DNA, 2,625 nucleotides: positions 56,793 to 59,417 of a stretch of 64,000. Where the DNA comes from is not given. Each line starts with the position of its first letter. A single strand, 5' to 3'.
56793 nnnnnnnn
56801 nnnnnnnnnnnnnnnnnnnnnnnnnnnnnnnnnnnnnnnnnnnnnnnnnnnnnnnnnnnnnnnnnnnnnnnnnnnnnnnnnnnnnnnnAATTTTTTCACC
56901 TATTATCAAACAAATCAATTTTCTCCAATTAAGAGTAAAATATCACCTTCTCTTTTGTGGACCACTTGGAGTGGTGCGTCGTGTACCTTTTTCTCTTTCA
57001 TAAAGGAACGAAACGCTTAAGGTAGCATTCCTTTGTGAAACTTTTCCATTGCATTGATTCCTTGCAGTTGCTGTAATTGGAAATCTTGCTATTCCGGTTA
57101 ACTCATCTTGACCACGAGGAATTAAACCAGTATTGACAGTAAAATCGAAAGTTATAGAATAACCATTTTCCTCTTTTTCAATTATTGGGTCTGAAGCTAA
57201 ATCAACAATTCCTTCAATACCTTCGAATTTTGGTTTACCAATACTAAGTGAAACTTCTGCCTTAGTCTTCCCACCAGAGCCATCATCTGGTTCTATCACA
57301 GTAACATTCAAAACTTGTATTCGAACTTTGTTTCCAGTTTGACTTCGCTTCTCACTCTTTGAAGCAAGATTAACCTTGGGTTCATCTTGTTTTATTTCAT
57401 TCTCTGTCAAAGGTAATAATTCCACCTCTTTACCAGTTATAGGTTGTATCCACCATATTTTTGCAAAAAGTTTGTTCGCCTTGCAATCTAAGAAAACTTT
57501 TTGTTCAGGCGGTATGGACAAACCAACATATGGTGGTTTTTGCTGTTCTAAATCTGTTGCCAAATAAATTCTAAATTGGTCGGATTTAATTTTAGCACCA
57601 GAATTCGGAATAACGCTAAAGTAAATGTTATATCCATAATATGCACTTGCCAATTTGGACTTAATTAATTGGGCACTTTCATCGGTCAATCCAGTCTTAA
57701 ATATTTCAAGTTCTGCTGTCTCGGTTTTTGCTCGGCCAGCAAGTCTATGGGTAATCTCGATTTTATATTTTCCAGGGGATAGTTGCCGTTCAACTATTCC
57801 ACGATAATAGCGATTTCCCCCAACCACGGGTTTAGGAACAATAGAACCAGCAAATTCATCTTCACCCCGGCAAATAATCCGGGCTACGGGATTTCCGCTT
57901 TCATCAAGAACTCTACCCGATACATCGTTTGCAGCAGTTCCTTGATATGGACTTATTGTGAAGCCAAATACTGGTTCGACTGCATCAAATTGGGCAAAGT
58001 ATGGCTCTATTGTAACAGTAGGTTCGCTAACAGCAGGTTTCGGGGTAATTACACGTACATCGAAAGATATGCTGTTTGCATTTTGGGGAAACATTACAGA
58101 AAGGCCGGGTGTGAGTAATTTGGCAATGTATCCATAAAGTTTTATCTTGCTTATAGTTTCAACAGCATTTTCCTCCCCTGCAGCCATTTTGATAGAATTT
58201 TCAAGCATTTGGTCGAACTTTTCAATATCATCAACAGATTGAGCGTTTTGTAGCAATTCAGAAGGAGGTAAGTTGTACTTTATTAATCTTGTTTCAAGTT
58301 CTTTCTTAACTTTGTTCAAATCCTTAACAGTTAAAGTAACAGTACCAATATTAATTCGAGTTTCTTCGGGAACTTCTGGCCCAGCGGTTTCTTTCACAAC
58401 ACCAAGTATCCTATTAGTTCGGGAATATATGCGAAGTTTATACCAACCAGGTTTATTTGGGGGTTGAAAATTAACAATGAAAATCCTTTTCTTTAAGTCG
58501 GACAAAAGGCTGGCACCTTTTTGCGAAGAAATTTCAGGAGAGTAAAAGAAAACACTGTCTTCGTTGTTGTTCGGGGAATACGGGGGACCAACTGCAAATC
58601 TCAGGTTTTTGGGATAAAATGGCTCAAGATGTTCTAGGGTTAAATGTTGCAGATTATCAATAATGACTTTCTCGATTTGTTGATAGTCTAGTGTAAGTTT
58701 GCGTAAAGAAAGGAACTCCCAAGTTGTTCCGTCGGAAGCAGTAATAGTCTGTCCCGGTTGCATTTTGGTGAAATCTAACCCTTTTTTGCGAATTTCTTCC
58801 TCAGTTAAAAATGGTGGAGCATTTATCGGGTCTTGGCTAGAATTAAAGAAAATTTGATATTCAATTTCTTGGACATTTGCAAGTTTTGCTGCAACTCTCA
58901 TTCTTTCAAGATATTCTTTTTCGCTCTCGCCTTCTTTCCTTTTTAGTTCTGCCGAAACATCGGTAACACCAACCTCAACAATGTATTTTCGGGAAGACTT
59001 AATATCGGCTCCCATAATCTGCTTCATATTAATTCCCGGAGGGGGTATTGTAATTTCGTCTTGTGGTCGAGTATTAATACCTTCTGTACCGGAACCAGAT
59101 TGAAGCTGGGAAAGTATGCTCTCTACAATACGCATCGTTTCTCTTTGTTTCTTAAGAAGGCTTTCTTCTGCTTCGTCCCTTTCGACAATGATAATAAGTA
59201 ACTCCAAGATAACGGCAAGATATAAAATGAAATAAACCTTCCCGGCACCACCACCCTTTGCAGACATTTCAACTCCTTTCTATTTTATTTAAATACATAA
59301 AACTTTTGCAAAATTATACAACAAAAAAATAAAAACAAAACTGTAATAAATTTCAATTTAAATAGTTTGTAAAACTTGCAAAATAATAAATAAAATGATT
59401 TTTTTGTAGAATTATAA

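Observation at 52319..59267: Four-gene envelope cluster: bitopic 774-aa protein, two paralogous OM-barrel-like proteins and a vWA-OmpA anchor, with no recognisable family for three of the four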

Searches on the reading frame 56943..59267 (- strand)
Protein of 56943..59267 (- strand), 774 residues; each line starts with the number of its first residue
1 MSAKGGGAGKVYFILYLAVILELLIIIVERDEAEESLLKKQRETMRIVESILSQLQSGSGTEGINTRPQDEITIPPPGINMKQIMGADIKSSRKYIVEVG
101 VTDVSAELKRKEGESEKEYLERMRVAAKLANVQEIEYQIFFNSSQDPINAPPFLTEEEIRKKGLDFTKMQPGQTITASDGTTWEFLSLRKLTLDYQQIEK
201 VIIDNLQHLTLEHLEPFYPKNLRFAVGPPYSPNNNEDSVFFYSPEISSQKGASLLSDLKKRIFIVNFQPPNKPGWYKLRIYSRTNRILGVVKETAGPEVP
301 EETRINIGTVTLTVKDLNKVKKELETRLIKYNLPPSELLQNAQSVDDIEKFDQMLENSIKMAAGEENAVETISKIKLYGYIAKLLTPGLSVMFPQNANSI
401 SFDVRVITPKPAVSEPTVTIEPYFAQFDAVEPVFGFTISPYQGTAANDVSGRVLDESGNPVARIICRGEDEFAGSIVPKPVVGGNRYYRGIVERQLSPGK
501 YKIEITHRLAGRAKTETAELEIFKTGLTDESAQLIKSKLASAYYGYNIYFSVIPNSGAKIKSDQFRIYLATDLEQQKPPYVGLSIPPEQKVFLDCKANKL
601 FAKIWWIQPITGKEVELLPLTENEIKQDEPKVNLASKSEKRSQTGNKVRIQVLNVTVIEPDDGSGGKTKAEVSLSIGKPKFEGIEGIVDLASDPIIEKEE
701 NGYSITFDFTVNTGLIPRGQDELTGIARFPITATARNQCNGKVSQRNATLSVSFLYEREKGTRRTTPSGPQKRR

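Call 3: search_protein_families(library=pfam, proteins=[window:56943-59267:-], max_evalue=1)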
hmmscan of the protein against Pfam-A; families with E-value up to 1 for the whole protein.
window:56943-59267:- (774 aa): 0 families

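Call 4: search_protein_families(library=ncbifam, proteins=[window:56943-59267:-], max_evalue=1)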
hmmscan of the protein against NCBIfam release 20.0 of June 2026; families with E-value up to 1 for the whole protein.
window:56943-59267:- (774 aa): 0 families

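Call 5: find_homologous_proteins(query=window:56943-59267:-)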
Query window:56943-59267:- (774 aa): 645 proteins with E <= 0.001 among 8000 candidates; the best 120 are listed.
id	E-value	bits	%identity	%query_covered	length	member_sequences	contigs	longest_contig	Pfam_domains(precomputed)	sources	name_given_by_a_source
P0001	0.0e+0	1718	100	100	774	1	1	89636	-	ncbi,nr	ncbi:MAG: hypothetical protein N2560_03850 [Ignavibacteria bacterium]|nr:hypothetical protein [Ignav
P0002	0.0e+0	1563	89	100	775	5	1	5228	-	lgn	-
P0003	0.0e+0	1537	88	100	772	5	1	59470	-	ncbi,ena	-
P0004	0.0e+0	1530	88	100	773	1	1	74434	-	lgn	-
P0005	0.0e+0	1519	87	100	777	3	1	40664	-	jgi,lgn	jgi:hypothetical protein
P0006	0.0e+0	1518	86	100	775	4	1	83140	-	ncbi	ncbi:MAG: hypothetical protein ACP5I9_08615 [Candidatus Kapaibacteriota bacterium]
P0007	0.0e+0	1512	86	100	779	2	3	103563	-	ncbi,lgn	-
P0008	0.0e+0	1494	85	100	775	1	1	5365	-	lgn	-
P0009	0.0e+0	1491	85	100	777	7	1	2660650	-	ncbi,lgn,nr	ncbi:MAG: hypothetical protein CH6_0327 [Candidatus Kapaibacterium sp.]|nr:MAG: hypothetical protein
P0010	0.0e+0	1454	83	100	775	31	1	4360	-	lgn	-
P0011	0.0e+0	1413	81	100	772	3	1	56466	-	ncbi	-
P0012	0.0e+0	1298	74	99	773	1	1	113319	-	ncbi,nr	ncbi:MAG: hypothetical protein N2517_05200 [Ignavibacteria bacterium]|nr:hypothetical protein [Ignav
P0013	0.0e+0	1233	72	99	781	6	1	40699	-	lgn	-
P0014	0.0e+0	1217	71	100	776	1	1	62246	-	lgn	-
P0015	0.0e+0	1215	70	100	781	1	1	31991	-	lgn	-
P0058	9.1e-217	740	50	96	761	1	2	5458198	-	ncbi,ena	-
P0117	4.0e-200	685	45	99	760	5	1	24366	-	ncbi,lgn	ncbi:MAG: hypothetical protein ABFD61_05465 [Chloroherpetonaceae bacterium]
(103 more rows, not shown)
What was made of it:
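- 56943..59267 (-): Gene A: bitopic inner-membrane protein, 774 aa. Short cytoplasmic tail, TM helix, stalk helix, mixed alpha/beta region, helical bundle and three C-terminal Ig-like beta-sandwiches. More than 645 homologues, all annotated 'hypothetical' (call 5).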

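Call 8: find_encoding_contigs(protein=P0117, flank=10000, max_places=2)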
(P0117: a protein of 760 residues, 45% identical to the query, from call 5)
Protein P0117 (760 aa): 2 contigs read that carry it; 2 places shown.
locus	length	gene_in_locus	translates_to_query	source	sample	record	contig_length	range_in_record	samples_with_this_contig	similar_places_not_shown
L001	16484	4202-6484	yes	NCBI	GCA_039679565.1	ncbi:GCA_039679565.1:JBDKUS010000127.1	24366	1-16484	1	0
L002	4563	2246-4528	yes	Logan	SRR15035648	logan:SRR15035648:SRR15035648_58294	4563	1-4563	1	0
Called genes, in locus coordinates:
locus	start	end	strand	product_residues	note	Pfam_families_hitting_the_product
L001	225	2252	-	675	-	PF00989:PAS (weak), PF13188:PAS_8 (weak), PF13426:PAS_9 (weak), PF08448:PAS_4, PF00512:HisKA (weak), PF02518:HATPase_c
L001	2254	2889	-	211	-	PF13539:Peptidase_M15_4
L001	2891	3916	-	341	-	PF00022:Actin (faint), PF06723:MreB_Mbl, PF00012:HSP70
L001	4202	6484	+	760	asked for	-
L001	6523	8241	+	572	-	-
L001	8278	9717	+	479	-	-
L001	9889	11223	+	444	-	PF00362:Integrin_beta (faint), PF00092:VWA, PF13519:VWA_2, PF25106:VWA_4, PF00691:OmpA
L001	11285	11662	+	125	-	PF01245:Ribosomal_L19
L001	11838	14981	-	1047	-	PF02384:N6_Mtase (weak), PF18135:Type_ISP_C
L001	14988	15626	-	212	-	-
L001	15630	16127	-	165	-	-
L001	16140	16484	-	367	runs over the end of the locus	PF03033:Glyco_transf_28, PF13528:Glyco_trans_1_3 (faint), PF04101:Glyco_tran_28_C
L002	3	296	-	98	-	?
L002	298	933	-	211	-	PF13539:Peptidase_M15_4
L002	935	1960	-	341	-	PF00022:Actin (faint), PF06723:MreB_Mbl, PF00012:HSP70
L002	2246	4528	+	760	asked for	-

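Call 9: find_encoding_contigs(protein=P0058, flank=10000, max_places=2)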
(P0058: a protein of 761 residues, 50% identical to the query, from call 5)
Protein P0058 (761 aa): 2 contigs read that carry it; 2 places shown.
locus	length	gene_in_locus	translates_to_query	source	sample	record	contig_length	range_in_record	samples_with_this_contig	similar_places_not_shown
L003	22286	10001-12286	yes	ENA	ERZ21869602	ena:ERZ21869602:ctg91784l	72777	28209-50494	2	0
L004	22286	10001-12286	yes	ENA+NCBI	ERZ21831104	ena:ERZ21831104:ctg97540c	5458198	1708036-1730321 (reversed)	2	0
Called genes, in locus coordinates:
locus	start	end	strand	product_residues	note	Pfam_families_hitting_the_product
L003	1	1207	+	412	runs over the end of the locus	PF05201:GlutR_N, PF01488:Shikimate_DH, PF00745:GlutR_dimer (weak)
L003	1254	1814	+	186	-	PF06616:BsuBI_PstI_RE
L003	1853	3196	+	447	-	PF00875:DNA_photolyase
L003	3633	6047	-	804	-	PF11551:Omp28, PF07705:CARDB (faint), PF07610:DUF1573 (faint), PF15780:ASH (faint), PF22073:Cep192_D4 (faint), PF22544:HYDIN_VesB_CFA65-like_Ig (weak), PF18962:Por_Secre_tail (weak)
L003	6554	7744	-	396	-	PF00557:Peptidase_M24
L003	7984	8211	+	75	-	-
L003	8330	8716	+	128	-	PF01521:Fe-S_biosyn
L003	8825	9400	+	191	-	PF00081:Sod_Fe_N, PF02777:Sod_Fe_C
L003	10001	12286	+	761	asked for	-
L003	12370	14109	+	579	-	-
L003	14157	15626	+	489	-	-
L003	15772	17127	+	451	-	PF00092:VWA, PF11265:Med25_VWA (faint), PF13519:VWA_2, PF25106:VWA_4, PF00691:OmpA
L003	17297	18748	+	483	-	PF00749:tRNA-synt_1c, PF19269:Anticodon_2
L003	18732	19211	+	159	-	-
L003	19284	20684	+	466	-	PF00072:Response_reg, PF00158:Sigma54_activat, PF14532:Sigma54_activ_2, PF01078:Mg_chelatase (faint), PF25601:AAA_lid_14, PF02954:HTH_8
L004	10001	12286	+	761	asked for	-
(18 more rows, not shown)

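Call 15: search_solved_structures(query=A1, max_evalue=1)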
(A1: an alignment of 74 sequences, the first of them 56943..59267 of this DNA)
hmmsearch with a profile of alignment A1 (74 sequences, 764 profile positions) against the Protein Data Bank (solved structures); distinct sequences matched with E-value up to 1: 6.
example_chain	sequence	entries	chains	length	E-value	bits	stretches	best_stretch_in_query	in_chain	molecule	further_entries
1f8w_A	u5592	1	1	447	0.18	13.2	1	260-312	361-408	NADH PEROXIDASE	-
1nhq_A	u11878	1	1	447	0.18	13.2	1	260-312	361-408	NADH PEROXIDASE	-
1nhp_A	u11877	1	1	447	0.18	13.2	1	260-312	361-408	NADH PEROXIDASE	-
1joa_A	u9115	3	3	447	0.18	13.2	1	260-312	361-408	NADH PEROXIDASE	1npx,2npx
1nhr_A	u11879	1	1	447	0.18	13.2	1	260-312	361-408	NADH PEROXIDASE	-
1nhs_A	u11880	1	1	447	0.18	13.2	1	260-312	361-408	NADH PEROXIDASE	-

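Call 26: predict_structure(alignment_id=A1)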
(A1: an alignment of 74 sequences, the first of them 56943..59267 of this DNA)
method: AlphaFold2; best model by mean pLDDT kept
length: 774 residues; sequences in the alignment: 74
mean_pLDDT: 83.2   pTM: 0.51
mean pLDDT of the five models: 83.2, 82.7, 82.0, 79.9, 79.5
residues with pLDDT >= 90: 265; 70-90: 420; 50-70: 66; < 50: 23
segments of 3 or more residues with pLDDT < 50: 1-6, 762-774
pLDDT, mean of each block of 10 residues (from residue 1): 51 85 88 78 72 63 63 69 61 83 77 81 83 91 87 85 86 88 93 88 83 84 89 81 80 58 88 90 78 62 74 81 84 82 73 86 83 84 80 77 80 74 94 92 84 94 92 78 86 95 93 91 94 92 92 93 93 86 90 91 93 92 93 90 89 91 87 91 84 87 90 82 90 92 92 85 44 37
secondary structure, 60 per line:
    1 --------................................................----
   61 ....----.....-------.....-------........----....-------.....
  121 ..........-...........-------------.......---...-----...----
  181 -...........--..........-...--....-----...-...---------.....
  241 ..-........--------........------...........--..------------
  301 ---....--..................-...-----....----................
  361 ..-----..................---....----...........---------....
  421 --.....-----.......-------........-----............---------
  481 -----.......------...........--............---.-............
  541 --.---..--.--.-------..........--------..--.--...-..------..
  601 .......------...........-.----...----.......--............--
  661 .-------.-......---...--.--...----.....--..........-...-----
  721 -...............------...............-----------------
elements in order (helices of 4 or more, strands of 3 or more residues): H9-56 E61-64 E69-73 H81-85 E93-100 H105-108 H116-130 E132-142 H156-162 E174-176 E182-192 H195-204 H211-214 E224-226 H236-239 E240-242 H244-251 E260-267 E274-284 E304-307 E310-313 H314-327 H337-340 H345-362 H368-385 H389-392 E397-407 E417-420 E423-427 E433-439 E447-454 E460-468 E486-492 E499-509 E512-523 H529-540 E565-571 E599-607 E614-624 E631-633 E638-644 E647-658 E671-676 E680-682 E688-690 E695-699 E702-711 E722-736 E743-757
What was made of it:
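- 56943..59267 (-): AlphaFold2 model, pLDDT 83 (call 26).
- On GldM/PorM (T9SS motor-shaft protein): The TM helix and three C-terminal Ig-like domains are present, but residues 61-313 are mixed alpha/beta (call 26).
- A has a bitopic, multi-Ig architecture (call 26).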

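Call 32: fold_search(model_id=the predicted structure, library=pdb)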
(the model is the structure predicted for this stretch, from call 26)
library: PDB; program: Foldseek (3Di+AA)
matches with E <= 10: 1955; with E <= 0.001: 556
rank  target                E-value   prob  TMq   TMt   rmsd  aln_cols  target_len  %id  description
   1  1e07                  2.4e-08  1.00  0.16  0.18  20.6       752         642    9  Model of human carcinoembryonic antigen by homology modelling and curve-fitting to experimental solution scattering data (released 2000-07-04)
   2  7k0x_A                2.7e-08  1.00  0.11  0.21  17.4       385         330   12  Marsupial T cell receptor Spl_145 (released 2021-03-24)
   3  4ofy_D                8.8e-08  1.00  0.14  0.23  17.1       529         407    9  Crystal Structure of the Complex of SYG-1 D1-D2 and SYG-2 D1-D4 (released 2014-02-19)
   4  5i99                  8.8e-08  1.00  0.14  0.21  15.7       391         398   10  Crystal structure of mouse CNTN3 Ig5-Fn2 domains (released 2016-08-31)
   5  1z7z_I                1.1e-07  1.00  0.17  0.24  19.2       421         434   10  Cryo-em structure of human coxsackievirus A21 complexed with five domain icam-1kilifi (released 2005-08-02)
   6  6dld_C                1.2e-07  1.00  0.13  0.28  13.6       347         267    8  Crystal structure of IgLON5/NEGR1 heterodimer (released 2019-04-10)
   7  8beg_A                1.4e-07  0.99  0.16  0.17  19.3       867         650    8  Structure of Ig-like domains from PrgB (released 2022-11-30)
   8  7yc5_D                1.5e-07  1.00  0.13  0.20  24.8       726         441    8  Cryo-EM structure of SARS-CoV-2 spike in complex with K202.B bispecific antibody (released 2023-07-05)
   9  8beg_B                1.7e-07  0.99  0.16  0.17  18.8       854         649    9  Structure of Ig-like domains from PrgB (released 2022-11-30)
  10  7k0z_C                1.8e-07  1.00  0.15  0.28  15.6       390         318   13  Marsupial T cell receptor Spl_157 (released 2021-03-24)
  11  2jll                  2.8e-07  1.00  0.16  0.27  16.5       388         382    9  Crystal structure of NCAM2 IgIV-FN3II (released 2009-11-17)
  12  5lf5_A                3.1e-07  0.99  0.12  0.17  24.6       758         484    8  Myelin-associated glycoprotein (MAG) deglycosylated full extracellular domain with co-purified ligand (released 2016-12-14)
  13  4yfd_A                3.2e-07  1.00  0.13  0.18  23.2       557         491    9  Crystal structure PTP delta Ig1-Fn2 in complex with IL-1RAcP (released 2015-05-06)
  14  6efz_A                3.6e-07  1.00  0.14  0.30  14.0       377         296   10  Crystal Structure of DIP-Theta Ig1-3 (released 2018-11-28)
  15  7k0x_C                3.8e-07  1.00  0.10  0.21  19.3       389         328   13  Marsupial T cell receptor Spl_145 (released 2021-03-24)
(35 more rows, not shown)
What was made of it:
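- Tried and rejected: A's whole-chain fold search is dominated by generic tandem Ig/FnIII proteins and says nothing specific (call 32).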

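Call 33: search_protein_representatives(alignment_id=A1)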
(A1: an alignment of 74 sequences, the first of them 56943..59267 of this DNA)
Query: 74 sequences, 764 profile positions. Proteins with E-value up to 0.001 (for the whole library): 212; up to 1e-10: 156; up to 1e-30: 102. The best 150 are listed.
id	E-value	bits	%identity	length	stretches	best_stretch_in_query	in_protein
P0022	0.0e+00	1162.9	-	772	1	1-758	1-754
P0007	0.0e+00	1122.7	-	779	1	2-759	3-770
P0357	0.0e+00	1010.8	-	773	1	1-760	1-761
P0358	7.1e-271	917.3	-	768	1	1-749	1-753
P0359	1.6e-270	916.2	-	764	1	1-759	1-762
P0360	1.6e-268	909.6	-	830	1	1-749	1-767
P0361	5.6e-268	907.7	-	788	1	1-754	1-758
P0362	1.7e-261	886.3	-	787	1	2-759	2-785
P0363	3.5e-260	882.0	-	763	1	1-758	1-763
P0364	1.2e-258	877.0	-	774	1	1-754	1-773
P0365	9.2e-251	850.8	-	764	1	1-749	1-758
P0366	3.5e-249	845.6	-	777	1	4-739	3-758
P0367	3.0e-239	812.7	-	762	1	2-752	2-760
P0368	5.7e-229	778.8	-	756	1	1-753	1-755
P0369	5.8e-229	778.7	-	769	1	1-753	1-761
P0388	4.6e-180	617.0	-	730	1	1-749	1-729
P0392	1.8e-173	595.3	-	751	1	1-748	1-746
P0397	5.8e-167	573.7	-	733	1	1-748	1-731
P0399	4.8e-160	550.8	-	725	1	2-748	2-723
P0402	1.5e-147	509.5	-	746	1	4-743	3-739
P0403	2.6e-142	492.2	-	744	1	1-743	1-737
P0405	5.3e-131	454.8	-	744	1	1-748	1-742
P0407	7.3e-129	447.7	-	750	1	1-750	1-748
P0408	3.2e-128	445.6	-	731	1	1-747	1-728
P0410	3.6e-123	428.9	-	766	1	1-763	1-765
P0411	6.5e-123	428.1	-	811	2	1-638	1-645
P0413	8.2e-116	404.6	-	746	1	1-746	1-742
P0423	6.3e-80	285.9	-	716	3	1-134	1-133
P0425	2.6e-68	247.5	-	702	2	1-148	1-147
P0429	4.8e-57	210.3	-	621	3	1-77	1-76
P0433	3.0e-51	191.1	-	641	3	1-78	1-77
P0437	1.8e-44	168.7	-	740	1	1-709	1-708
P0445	9.4e-38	146.5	-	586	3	2-104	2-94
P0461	1.3e-26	109.6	-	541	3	1-43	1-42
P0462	1.6e-25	106.1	-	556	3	1-58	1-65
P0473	6.5e-19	84.2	-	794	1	245-381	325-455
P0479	1.2e-17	80.0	-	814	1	260-381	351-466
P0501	2.7e-12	62.3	-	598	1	297-381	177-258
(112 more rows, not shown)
